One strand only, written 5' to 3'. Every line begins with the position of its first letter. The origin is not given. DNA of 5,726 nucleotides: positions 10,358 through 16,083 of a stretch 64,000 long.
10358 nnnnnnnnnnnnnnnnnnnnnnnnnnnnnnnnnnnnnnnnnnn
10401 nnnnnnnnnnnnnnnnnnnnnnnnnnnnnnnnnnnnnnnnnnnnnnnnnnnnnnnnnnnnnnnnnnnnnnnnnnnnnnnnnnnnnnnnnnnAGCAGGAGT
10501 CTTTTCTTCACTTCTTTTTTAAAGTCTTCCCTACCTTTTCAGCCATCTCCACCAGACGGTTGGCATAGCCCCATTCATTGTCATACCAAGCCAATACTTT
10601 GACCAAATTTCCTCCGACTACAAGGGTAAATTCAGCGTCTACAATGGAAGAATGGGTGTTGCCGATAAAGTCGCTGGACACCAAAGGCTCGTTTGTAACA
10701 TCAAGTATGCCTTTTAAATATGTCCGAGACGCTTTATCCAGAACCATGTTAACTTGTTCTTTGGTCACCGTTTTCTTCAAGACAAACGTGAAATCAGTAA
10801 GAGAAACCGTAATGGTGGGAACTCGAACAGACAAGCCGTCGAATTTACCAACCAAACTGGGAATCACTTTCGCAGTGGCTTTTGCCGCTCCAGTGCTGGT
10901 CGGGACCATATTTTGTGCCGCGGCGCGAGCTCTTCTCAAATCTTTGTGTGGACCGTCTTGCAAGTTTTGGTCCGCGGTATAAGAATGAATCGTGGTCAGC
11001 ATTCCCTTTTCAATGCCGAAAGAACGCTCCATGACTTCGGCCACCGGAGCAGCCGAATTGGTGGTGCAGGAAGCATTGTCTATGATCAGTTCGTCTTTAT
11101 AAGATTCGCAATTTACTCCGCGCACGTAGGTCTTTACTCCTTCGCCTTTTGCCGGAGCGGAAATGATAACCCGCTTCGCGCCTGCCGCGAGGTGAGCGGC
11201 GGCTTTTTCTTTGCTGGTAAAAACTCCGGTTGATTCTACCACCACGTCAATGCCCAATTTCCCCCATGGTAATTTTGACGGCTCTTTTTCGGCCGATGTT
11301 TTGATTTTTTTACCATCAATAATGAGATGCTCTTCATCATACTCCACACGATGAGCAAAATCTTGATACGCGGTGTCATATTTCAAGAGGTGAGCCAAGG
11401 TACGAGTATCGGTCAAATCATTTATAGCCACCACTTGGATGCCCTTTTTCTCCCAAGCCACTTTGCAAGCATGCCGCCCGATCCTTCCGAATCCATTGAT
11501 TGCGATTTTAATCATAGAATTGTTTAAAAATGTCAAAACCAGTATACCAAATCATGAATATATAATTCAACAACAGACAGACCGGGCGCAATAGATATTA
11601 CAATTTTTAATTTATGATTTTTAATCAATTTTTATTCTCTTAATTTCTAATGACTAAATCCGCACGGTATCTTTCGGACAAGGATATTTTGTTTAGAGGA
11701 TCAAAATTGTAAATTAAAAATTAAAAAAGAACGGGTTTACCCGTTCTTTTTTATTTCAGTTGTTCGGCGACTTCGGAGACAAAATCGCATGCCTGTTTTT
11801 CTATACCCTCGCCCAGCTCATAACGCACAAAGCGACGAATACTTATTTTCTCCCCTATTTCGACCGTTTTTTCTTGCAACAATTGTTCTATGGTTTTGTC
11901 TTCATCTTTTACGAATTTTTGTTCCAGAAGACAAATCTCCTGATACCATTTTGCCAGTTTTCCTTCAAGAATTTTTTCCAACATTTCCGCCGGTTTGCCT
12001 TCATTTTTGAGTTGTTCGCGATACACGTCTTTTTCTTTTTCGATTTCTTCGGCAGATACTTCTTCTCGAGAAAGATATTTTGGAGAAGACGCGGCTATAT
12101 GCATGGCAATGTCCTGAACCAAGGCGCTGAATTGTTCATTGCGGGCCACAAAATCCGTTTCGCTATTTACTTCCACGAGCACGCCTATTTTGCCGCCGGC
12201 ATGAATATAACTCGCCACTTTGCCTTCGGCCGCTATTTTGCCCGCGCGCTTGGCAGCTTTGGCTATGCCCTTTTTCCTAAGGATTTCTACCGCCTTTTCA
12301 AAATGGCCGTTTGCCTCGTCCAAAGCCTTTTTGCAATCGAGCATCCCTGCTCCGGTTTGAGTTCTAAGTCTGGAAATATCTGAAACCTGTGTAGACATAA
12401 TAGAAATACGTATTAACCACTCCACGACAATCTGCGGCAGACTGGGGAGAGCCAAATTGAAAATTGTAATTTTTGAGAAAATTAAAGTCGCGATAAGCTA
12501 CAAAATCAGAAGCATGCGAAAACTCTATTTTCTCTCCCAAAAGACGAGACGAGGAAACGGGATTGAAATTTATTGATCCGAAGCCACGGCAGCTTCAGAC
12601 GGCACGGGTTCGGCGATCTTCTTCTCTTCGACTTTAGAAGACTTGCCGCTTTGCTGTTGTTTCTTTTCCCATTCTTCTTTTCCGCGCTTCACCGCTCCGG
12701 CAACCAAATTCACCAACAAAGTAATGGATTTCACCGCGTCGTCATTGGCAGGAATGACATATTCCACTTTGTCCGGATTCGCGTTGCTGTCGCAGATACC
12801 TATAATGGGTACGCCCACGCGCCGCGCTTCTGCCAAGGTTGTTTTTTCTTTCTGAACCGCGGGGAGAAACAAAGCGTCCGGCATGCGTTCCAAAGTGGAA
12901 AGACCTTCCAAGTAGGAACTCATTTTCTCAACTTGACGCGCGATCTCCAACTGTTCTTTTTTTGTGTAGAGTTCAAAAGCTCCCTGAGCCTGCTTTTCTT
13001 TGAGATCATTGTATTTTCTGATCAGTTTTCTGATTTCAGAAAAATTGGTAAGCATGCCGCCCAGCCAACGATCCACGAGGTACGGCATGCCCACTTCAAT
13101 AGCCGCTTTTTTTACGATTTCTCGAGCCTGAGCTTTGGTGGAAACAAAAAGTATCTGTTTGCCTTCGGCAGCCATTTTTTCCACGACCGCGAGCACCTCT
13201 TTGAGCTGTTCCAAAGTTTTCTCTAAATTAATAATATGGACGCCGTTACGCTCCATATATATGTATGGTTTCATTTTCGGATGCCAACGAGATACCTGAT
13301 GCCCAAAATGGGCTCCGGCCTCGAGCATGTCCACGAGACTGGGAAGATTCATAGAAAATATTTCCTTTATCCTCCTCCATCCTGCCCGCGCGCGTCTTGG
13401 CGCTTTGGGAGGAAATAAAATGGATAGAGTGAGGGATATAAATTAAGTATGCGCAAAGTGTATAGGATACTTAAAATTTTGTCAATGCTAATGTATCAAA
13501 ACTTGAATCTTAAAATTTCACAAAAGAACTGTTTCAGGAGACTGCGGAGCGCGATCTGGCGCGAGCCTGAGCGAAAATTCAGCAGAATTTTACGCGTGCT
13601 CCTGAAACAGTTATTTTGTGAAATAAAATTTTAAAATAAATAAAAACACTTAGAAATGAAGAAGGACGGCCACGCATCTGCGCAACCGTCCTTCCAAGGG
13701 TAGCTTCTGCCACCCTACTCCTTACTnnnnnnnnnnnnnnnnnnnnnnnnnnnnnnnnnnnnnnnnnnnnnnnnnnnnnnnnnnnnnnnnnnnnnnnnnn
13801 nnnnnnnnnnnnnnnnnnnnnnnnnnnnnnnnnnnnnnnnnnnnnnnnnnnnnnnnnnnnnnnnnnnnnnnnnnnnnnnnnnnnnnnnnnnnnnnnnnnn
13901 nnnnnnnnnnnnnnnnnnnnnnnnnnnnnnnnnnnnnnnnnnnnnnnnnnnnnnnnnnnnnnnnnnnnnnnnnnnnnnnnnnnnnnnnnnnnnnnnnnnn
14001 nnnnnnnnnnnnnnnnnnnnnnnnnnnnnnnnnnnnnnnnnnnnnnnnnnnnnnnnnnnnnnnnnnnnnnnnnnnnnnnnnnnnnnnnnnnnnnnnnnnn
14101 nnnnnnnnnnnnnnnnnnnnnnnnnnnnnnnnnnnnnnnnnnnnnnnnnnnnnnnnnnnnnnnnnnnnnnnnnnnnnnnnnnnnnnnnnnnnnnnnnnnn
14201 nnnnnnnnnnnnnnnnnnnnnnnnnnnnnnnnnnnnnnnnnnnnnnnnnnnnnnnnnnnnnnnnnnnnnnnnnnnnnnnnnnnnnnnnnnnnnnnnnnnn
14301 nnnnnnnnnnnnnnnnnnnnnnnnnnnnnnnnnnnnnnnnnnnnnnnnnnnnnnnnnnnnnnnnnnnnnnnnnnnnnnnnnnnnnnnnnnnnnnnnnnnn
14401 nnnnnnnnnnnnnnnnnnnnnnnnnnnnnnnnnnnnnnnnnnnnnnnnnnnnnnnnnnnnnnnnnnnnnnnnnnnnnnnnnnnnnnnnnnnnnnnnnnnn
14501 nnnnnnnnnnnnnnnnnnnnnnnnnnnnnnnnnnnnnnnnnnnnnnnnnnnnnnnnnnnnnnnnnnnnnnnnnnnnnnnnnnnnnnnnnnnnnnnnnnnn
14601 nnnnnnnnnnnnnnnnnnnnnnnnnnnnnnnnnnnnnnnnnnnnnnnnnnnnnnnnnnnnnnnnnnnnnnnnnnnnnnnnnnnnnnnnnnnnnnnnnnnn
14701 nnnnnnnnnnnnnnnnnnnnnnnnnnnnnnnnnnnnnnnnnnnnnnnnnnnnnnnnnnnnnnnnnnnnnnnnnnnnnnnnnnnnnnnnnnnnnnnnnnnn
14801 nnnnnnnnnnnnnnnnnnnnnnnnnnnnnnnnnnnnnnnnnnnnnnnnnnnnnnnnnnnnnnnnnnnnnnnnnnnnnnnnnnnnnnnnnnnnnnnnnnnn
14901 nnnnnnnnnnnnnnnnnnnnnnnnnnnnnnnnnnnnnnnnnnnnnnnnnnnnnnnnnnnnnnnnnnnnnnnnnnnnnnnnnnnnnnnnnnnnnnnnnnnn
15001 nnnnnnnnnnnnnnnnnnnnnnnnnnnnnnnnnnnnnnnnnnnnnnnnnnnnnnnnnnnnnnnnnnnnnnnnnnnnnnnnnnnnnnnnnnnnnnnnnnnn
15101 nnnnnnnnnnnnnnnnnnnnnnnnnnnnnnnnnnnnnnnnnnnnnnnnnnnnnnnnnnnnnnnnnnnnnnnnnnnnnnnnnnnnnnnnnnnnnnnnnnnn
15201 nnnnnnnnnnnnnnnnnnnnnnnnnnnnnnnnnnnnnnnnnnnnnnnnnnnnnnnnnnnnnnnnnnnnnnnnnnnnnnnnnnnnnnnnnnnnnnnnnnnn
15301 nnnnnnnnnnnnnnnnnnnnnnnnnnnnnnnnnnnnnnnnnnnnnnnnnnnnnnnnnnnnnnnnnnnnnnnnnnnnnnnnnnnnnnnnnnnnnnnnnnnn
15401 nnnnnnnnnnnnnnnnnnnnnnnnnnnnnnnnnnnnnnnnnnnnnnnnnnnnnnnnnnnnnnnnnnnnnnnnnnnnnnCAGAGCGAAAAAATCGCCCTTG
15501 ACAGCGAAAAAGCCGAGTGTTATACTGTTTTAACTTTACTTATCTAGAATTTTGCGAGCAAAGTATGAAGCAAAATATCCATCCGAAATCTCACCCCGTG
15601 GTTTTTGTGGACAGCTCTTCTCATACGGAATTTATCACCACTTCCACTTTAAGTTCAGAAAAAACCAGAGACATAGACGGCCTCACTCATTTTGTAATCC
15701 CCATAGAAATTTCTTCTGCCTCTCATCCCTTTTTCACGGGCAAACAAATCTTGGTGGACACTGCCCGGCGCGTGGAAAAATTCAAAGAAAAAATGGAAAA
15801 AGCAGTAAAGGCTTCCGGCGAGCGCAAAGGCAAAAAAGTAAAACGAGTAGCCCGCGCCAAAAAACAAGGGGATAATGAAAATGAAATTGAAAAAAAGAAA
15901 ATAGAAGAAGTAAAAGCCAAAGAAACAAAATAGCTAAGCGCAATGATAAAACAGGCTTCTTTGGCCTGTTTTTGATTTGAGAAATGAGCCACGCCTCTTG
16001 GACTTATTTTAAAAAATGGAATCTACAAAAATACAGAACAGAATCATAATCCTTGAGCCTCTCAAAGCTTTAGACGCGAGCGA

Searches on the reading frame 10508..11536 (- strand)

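Call 36: search_protein_families(library=pfam, proteins=[window:10508-11536:-], max_evalue=0.001)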
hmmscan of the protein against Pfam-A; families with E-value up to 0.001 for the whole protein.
window:10508-11536:- (342 aa): 2 families
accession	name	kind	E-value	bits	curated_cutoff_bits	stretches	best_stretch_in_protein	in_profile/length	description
PF02800.25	Gp_dh_C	-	5.3e-64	215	24.4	1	163-318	2-158/158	Glyceraldehyde 3-phosphate dehydrogenase, C-terminal domain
PF00044.30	Gp_dh_N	-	2.8e-39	133.9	31.7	1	9-109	1-101/101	Glyceraldehyde 3-phosphate dehydrogenase, NAD binding domain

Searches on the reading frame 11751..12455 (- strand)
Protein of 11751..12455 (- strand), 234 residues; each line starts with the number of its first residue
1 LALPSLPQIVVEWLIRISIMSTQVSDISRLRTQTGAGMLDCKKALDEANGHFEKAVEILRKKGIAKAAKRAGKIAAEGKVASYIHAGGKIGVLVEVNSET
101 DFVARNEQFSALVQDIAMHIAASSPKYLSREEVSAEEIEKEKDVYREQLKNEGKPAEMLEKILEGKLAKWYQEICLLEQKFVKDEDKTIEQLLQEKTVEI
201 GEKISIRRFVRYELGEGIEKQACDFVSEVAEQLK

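Call 36: search_protein_families(library=pfam, proteins=[window:11751-12455:-], max_evalue=0.001)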
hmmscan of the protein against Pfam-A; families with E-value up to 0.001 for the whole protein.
window:11751-12455:- (234 aa): 2 families
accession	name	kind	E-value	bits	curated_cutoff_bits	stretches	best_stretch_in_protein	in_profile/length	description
PF00889.24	EF_TS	-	6.2e-46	157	27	1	68-216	69-204/204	Elongation factor TS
PF25025.1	EF-Ts_N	-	0.00014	22.2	33.2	1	19-62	9-53/60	Elongation factor Ts, mitochondrial, N-terminal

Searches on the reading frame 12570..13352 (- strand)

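Call 36: search_protein_families(library=pfam, proteins=[window:12570-13352:-], max_evalue=0.001)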
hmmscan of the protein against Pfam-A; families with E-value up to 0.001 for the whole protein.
window:12570-13352:- (260 aa): 1 family
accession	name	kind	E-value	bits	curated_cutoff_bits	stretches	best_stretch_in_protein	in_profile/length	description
PF00318.25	Ribosomal_S2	-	1.2e-84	283.3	26.1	1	9-224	1-216/216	Ribosomal protein S2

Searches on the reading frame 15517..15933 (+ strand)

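Call 37: search_protein_families(library=pfam, proteins=[window:15517-15933:+], max_evalue=0.001)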
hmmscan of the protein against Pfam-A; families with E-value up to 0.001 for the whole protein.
window:15517-15933:+ (138 aa): 1 family
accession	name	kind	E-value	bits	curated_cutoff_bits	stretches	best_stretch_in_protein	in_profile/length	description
PF01197.23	Ribosomal_L31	-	3e-21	75.8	27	1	17-92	1-63/65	Ribosomal protein L31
